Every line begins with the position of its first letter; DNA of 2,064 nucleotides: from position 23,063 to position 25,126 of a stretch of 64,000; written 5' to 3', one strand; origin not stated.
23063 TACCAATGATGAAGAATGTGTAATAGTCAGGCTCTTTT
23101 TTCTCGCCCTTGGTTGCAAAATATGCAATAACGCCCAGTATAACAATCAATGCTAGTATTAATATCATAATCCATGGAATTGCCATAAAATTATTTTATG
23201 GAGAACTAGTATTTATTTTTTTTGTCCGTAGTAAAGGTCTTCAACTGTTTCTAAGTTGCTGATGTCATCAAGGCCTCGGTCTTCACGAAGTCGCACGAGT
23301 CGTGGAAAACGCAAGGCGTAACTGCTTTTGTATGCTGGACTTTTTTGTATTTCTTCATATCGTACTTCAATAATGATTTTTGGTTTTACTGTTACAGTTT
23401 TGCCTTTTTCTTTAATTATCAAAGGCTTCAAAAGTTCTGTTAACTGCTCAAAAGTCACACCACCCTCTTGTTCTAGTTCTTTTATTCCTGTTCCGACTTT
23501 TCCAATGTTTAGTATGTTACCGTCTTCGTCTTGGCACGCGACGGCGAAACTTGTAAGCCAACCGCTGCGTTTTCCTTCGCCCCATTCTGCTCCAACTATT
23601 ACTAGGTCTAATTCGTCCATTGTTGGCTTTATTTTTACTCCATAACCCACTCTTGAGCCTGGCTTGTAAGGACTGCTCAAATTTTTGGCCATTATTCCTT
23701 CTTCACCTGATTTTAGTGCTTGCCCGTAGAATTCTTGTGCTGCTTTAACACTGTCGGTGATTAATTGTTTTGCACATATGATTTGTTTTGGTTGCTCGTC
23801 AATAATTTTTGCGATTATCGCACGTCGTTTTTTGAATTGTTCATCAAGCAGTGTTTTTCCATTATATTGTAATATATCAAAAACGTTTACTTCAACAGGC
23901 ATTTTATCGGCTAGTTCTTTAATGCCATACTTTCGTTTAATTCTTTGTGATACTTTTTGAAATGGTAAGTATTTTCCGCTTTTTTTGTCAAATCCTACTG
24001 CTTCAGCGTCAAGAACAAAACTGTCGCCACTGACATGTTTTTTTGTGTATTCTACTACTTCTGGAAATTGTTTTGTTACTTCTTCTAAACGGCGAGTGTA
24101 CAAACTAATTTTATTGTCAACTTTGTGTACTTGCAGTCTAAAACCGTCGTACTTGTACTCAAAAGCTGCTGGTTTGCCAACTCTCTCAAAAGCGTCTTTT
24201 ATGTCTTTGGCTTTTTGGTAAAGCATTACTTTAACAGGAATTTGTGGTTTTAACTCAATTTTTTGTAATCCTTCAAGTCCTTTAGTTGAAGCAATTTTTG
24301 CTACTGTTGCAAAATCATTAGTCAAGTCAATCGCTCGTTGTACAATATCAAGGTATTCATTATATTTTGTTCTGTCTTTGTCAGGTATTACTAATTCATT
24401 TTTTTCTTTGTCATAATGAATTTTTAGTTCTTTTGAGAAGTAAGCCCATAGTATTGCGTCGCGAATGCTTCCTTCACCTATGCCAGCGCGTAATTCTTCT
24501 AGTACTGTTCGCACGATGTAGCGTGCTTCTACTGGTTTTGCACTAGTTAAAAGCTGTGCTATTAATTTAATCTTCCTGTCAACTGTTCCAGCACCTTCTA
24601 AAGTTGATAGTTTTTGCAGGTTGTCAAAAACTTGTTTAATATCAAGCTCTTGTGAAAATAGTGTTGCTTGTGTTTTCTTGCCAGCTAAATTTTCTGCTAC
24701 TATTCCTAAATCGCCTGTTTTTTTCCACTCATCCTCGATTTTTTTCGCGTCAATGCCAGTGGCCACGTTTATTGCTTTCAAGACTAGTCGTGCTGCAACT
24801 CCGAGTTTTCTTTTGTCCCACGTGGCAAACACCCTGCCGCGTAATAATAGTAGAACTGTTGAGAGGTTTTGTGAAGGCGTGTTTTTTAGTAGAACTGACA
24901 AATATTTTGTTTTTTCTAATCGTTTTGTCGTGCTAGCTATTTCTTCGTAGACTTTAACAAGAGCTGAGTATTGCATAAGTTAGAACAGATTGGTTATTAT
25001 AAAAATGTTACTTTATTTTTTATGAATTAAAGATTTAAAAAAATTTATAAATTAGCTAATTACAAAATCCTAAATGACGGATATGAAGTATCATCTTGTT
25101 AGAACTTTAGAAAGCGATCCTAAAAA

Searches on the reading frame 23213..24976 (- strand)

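Call 40: search_protein_families(library=pfam, proteins=[window:23213-24976:-], max_evalue=0.01)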
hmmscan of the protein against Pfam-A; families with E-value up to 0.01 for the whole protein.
window:23213-24976:- (587 aa): 3 families
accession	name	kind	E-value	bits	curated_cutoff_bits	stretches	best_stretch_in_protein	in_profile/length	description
PF01068.26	DNA_ligase_A_M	-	5.5e-56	189.9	26.2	1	251-450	2-204/204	ATP dependent DNA ligase domain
PF04675.19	DNA_ligase_A_N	-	2.9e-41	142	24.6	1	3-175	2-173/174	DNA ligase N terminus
PF04679.21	DNA_ligase_A_C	-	3.6e-14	53.4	27.5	1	470-567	1-94/94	ATP dependent DNA ligase C terminal region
